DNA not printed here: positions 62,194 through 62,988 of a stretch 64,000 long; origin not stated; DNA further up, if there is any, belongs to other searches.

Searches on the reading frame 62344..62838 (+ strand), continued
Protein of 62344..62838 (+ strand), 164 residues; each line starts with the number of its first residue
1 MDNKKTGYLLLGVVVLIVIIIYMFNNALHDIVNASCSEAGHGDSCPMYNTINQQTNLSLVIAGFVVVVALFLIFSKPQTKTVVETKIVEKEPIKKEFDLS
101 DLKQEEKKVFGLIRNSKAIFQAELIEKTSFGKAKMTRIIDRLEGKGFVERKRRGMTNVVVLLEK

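Call 59: find_encoding_contigs(protein=P0137, flank=3000, max_places=3)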
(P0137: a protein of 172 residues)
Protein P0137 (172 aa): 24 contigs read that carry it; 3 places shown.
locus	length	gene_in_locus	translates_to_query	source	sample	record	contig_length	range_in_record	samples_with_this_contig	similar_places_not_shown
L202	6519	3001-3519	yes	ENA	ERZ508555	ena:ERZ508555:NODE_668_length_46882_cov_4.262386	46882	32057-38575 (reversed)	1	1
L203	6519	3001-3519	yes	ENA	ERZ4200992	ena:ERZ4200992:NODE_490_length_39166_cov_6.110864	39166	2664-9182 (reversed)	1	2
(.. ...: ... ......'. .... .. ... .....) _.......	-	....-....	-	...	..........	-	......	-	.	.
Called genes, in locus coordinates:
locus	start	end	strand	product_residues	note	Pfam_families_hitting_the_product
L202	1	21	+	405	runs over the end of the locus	PF04055:Radical_SAM (weak)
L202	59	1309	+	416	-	PF01136:Peptidase_U32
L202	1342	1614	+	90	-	PF01817:CM_2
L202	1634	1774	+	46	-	-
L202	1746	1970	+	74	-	PF13459:Fer4_15, PF13370:Fer4_13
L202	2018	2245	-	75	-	-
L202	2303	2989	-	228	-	PF01641:SelR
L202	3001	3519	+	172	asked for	PF24034:DUF7343, PF01047:MarR (weak)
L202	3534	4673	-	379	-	PF08713:DNA_alkylation (weak)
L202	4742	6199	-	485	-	PF00403:HMA, PF13386:DsbD_2, PF13473:Cupredoxin_1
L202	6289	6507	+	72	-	PF00403:HMA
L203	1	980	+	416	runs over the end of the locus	PF01136:Peptidase_U32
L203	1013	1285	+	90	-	PF01817:CM_2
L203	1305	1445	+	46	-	-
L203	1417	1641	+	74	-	PF13459:Fer4_15, PF13370:Fer4_13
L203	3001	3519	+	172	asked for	PF24034:DUF7343, PF01047:MarR (weak)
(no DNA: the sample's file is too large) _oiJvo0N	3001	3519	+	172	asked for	PF24034:DUF7343, PF01047:MarR (weak)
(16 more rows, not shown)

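Call 60: find_encoding_contigs(protein=P0155, flank=3000, max_places=3)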
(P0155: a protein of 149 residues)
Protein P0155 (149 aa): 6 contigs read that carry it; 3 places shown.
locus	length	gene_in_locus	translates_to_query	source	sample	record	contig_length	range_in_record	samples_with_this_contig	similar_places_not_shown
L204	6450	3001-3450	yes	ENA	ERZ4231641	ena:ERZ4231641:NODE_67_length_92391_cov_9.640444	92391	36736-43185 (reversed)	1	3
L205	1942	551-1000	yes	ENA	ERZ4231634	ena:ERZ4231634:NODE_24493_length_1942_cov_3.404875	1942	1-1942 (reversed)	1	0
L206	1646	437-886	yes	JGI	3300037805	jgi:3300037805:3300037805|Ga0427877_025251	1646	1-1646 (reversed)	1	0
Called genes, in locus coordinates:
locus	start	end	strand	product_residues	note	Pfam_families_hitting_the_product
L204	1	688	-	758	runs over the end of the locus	PF02359:CDC48_N, PF02933:CDC48_2, PF13191:AAA_16 (weak), PF00004:AAA, PF05496:RuvB_N, PF17862:AAA_lid_3, PF00004:AAA, PF17862:AAA_lid_3, +27 more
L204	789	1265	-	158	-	-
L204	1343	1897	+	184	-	PF00154:RecA_N, PF08423:Rad51, PF13481:AAA_25 (weak), PF13479:AAA_24 (weak)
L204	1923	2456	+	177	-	PF13238:AAA_18, PF13207:AAA_17 (faint)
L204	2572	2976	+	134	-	PF01814:Hemerythrin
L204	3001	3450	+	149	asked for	PF01047:MarR (weak), PF12802:MarR_2 (weak), PF24034:DUF7343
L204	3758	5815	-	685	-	PF01751:Toprim, PF01131:Topoisom_bac, PF01396:Zn_ribbon_Top1 (weak)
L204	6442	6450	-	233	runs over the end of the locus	PF01557:FAA_hydrolase (faint)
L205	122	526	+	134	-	PF01814:Hemerythrin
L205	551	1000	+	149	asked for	PF01047:MarR (weak), PF12802:MarR_2 (weak), PF24034:DUF7343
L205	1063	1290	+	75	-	-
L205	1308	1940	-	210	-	?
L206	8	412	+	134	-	PF01814:Hemerythrin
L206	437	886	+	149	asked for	PF01047:MarR (weak), PF12802:MarR_2 (weak), PF24034:DUF7343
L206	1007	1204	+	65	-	-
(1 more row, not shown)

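Call 62: find_encoding_contigs(protein=P0174, flank=2500, max_places=5)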
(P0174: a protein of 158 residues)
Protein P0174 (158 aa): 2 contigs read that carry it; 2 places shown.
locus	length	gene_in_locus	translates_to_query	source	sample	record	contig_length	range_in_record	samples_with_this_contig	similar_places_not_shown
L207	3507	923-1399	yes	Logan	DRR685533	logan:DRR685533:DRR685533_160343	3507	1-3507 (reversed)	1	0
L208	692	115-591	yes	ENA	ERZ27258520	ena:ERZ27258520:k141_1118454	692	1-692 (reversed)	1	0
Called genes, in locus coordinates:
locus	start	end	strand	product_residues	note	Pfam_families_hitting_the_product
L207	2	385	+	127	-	?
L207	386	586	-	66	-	PF10049:DUF2283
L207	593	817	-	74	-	-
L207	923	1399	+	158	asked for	-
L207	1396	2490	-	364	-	PF00355:Rieske, PF13806:Rieske_2, PF22543:Rieske_4, PF03358:FMN_red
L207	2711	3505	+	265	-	?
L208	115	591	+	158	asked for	-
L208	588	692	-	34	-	?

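Call 63: find_encoding_contigs(protein=P0186, flank=2500, max_places=3)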
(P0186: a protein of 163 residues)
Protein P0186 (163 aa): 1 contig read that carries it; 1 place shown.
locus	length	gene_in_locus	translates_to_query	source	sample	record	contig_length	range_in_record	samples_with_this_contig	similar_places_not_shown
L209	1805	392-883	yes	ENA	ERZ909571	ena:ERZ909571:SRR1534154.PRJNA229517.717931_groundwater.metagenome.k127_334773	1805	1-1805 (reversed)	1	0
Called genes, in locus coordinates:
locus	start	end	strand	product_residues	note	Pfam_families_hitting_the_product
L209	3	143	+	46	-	?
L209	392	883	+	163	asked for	PF24034:DUF7343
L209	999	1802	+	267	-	-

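Call 64: find_encoding_contigs(protein=P0195, flank=2500, max_places=3)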
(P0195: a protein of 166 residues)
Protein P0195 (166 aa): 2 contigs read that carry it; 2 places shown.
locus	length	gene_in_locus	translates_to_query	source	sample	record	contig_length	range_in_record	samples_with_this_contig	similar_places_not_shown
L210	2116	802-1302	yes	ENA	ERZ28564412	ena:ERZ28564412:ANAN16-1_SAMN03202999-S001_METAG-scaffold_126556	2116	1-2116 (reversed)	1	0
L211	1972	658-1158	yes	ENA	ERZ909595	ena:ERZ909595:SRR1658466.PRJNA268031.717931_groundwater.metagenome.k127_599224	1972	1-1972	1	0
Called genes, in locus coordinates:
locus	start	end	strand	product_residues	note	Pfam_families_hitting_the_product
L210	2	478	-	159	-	?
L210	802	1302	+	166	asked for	PF24034:DUF7343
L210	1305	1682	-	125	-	PF01638:HxlR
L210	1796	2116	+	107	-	?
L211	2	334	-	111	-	?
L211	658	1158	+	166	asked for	PF24034:DUF7343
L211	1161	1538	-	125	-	PF01638:HxlR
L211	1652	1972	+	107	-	?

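Call 65: find_encoding_contigs(protein=P0177, flank=2500, max_places=3)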
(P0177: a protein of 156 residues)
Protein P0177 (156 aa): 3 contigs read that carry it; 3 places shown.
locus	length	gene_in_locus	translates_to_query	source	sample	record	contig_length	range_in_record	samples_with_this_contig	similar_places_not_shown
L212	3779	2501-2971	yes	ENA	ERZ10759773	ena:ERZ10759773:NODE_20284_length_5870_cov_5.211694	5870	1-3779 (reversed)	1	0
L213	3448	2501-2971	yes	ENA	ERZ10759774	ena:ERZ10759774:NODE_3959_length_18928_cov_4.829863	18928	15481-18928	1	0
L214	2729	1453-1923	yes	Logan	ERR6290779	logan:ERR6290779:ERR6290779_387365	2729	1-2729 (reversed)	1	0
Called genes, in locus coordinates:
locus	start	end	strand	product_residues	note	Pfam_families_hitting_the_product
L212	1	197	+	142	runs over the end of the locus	PF03625:DUF302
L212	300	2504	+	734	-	PF00403:HMA, PF00122:E1-E2_ATPase, PF00702:Hydrolase, PF08282:Hydrolase_3 (weak)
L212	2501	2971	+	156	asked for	PF24034:DUF7343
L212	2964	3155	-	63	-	-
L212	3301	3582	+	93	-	-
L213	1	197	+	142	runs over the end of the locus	PF03625:DUF302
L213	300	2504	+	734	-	PF00403:HMA, PF00122:E1-E2_ATPase, PF00702:Hydrolase, PF08282:Hydrolase_3 (weak)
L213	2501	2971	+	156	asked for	PF24034:DUF7343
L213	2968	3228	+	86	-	-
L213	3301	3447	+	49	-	?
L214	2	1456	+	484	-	?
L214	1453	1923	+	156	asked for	PF24034:DUF7343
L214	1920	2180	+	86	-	-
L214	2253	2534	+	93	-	-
